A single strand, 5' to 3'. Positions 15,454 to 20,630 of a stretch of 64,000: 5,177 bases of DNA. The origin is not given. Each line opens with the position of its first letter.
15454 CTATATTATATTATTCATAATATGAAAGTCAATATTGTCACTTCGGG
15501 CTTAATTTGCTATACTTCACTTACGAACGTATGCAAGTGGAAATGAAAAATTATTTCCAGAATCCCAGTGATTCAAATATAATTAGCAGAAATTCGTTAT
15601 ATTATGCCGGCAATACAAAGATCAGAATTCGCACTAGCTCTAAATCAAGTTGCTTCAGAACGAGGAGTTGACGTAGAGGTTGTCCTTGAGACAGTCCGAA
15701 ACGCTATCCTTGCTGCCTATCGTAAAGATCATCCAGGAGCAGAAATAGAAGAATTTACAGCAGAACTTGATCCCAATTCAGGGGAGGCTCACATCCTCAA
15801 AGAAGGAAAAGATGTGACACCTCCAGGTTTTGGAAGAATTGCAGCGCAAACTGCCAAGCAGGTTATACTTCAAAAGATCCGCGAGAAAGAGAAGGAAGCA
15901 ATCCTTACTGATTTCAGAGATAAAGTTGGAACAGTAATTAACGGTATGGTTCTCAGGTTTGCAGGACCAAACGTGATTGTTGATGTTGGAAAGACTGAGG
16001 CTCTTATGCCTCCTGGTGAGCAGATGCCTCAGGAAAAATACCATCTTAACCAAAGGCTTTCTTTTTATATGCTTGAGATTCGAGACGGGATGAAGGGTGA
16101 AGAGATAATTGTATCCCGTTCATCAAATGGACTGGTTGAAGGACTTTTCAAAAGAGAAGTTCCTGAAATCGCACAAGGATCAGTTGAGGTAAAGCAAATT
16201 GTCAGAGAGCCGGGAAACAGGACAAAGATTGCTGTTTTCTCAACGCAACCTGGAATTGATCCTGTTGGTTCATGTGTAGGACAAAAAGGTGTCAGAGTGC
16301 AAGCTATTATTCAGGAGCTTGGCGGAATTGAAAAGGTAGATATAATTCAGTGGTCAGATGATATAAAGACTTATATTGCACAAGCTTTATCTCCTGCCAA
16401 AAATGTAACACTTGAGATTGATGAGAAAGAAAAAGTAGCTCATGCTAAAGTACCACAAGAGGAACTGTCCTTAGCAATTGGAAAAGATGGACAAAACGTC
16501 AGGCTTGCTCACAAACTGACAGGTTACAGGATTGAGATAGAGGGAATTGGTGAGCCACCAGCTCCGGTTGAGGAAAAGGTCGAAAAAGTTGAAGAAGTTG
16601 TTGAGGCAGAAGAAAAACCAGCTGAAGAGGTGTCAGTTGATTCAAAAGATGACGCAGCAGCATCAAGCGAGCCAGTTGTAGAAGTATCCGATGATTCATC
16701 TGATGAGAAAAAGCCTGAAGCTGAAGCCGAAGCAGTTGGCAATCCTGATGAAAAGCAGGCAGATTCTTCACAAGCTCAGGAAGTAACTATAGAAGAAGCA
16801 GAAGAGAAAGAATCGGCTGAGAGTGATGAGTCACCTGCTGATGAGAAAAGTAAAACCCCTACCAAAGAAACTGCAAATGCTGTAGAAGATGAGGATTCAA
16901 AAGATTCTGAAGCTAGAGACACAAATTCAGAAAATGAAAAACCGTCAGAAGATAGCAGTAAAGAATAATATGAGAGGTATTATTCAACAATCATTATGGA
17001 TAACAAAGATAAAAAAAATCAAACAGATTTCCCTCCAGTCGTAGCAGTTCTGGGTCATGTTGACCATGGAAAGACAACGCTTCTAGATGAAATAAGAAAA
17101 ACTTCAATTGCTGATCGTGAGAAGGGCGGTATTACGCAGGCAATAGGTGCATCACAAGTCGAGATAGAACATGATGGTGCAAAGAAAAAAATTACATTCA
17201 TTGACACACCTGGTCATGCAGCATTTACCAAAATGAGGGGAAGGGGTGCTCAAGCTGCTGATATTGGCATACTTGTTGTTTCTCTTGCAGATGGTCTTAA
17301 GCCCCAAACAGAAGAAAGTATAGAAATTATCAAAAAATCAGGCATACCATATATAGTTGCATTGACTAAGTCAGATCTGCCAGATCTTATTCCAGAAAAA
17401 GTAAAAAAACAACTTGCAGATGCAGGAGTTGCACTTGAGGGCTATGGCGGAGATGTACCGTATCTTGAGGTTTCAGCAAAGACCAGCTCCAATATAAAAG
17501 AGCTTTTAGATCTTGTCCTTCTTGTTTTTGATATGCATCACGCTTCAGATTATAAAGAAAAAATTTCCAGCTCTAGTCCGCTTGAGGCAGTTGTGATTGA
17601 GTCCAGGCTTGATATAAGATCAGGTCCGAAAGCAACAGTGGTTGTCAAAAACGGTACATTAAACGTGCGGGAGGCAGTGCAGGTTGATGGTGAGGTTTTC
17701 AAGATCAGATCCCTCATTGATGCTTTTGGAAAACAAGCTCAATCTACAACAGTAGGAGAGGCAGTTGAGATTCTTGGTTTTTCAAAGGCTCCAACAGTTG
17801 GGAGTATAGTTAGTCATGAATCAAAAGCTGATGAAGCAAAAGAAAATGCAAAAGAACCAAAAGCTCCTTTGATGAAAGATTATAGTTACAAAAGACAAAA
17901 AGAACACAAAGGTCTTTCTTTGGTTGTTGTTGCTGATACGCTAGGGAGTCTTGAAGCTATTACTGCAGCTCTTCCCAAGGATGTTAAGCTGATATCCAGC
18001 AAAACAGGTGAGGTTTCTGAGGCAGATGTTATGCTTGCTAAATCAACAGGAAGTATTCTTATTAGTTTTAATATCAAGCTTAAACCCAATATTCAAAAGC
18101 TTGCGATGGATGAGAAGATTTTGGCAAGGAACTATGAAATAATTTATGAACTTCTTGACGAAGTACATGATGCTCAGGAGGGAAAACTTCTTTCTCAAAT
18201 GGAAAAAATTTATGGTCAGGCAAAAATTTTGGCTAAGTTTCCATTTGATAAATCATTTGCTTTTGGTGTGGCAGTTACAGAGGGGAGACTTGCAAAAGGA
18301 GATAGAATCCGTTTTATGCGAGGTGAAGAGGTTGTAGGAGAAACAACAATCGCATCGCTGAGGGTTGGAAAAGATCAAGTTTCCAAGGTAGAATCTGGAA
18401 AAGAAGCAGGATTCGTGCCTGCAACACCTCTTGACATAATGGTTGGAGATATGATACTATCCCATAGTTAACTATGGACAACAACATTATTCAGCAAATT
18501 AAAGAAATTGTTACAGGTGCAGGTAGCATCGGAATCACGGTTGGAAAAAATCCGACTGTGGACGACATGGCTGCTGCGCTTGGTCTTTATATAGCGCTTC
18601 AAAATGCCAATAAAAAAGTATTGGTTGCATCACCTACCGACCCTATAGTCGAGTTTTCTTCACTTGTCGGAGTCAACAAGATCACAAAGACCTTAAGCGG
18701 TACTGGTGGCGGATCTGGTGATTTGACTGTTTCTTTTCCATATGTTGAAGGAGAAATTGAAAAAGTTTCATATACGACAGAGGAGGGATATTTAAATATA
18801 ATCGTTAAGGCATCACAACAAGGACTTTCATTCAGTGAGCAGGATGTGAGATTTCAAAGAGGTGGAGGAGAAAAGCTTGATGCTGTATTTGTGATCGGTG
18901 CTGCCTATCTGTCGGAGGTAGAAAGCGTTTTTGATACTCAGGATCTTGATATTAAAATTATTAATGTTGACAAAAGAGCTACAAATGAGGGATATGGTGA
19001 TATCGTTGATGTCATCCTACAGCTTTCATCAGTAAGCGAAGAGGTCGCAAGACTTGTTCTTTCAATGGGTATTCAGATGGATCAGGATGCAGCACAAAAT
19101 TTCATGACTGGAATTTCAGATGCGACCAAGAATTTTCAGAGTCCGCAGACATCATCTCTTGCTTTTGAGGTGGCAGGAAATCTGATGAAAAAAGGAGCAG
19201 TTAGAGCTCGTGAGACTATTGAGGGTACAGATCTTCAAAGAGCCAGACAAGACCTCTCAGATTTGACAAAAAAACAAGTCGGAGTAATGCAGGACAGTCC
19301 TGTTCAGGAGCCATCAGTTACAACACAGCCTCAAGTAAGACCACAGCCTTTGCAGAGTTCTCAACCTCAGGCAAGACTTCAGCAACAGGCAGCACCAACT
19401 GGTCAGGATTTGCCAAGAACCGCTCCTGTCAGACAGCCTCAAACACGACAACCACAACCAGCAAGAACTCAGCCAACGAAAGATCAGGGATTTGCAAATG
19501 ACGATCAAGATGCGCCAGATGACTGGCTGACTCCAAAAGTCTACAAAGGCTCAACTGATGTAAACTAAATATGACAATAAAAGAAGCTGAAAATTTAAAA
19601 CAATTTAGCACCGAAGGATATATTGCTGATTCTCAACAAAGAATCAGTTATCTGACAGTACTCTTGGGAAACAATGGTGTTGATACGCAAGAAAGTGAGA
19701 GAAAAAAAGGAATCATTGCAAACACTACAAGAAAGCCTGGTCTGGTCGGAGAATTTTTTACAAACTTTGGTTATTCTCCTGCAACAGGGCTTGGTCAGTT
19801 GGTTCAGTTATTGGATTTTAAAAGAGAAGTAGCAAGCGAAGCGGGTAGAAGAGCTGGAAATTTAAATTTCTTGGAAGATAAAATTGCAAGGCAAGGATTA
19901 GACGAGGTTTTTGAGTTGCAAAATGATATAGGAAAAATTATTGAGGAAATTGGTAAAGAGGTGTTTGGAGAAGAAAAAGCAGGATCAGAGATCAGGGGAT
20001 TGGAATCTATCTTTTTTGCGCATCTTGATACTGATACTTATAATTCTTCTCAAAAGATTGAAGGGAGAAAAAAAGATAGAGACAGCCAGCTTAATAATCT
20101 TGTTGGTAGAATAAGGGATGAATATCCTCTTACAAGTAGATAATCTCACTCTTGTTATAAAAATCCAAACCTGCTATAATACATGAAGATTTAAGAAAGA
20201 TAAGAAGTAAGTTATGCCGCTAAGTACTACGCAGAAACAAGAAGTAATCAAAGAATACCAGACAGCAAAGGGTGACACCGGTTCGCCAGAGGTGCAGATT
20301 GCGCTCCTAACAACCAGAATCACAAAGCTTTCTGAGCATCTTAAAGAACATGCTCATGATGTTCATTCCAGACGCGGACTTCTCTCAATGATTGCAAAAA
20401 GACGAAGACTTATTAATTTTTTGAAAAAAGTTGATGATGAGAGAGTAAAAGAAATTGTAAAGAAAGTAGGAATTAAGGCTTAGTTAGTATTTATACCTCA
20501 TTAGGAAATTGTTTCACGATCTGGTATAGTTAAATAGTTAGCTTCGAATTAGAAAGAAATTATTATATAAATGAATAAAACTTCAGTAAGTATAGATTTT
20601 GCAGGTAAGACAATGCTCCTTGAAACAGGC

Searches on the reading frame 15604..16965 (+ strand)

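Call 12: search_protein_families(library=pfam, proteins=[window:15604-16965:+], max_evalue=0.001)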
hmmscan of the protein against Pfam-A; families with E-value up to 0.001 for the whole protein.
window:15604-16965:+ (454 aa): 3 families
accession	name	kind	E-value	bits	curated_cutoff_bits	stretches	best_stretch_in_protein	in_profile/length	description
PF13184.12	KH_5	-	7.8e-26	90.5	27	1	203-266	1-63/69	NusA-like KH domain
PF08529.16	NusA_N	-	6.6e-16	59.1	23.8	2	8-67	1-58/119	NusA N-terminal domain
PF23095.1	KH_NusA_C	-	2.3e-05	24.8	34.2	1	286-313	8-35/59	Transcription termination/antitermination protein NusA, KH domain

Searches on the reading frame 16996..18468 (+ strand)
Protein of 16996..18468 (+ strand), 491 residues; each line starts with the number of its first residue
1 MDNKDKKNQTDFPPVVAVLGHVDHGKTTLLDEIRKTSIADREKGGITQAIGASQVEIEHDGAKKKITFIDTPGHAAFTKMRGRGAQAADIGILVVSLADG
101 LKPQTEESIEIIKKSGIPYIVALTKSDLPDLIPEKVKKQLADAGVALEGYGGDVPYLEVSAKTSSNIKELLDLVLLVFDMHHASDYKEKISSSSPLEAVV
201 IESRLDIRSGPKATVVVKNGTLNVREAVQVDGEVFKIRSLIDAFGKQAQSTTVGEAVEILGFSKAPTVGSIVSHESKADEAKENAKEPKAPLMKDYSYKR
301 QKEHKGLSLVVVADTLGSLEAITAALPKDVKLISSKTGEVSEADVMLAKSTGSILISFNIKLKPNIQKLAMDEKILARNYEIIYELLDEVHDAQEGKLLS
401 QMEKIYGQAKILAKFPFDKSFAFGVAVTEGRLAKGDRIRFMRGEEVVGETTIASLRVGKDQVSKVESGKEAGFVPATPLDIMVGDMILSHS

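Call 12: search_protein_families(library=pfam, proteins=[window:16996-18468:+], max_evalue=0.001)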
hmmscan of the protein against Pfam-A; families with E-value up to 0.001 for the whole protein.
window:16996-18468:+ (491 aa): 6 families
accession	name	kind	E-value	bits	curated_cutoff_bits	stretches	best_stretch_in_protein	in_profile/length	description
PF00009.33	GTP_EFTU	-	6.5e-36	124.1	26.5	1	16-176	6-184/188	Elongation factor Tu GTP binding domain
PF11987.13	IF-2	-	7.7e-23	81.1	27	1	284-390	4-116/117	Translation-initiation factor 2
PF22042.2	EF-G_D2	-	1.3e-11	44.8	27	1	195-271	1-80/84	Elongation factor G domain 2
PF01926.29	MMR_HSR1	-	1e-10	42.2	21.9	1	16-125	2-113/113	50S ribosome-binding GTPase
PF00071.28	Ras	-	7.8e-08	32.5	21.6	1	16-173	2-155/162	Ras family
PF03144.31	GTP_EFTU_D2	-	1.8e-05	25.5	30.3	1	425-487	6-72/73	Elongation factor Tu domain 2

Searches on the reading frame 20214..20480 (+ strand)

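Call 12: search_protein_families(library=pfam, proteins=[window:20214-20480:+], max_evalue=0.001)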
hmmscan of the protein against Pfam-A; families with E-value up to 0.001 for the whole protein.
window:20214-20480:+ (89 aa): 1 family
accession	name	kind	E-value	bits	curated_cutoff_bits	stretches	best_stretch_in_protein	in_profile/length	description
PF00312.27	Ribosomal_S15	-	2e-31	108.4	31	1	8-88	1-81/81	Ribosomal protein S15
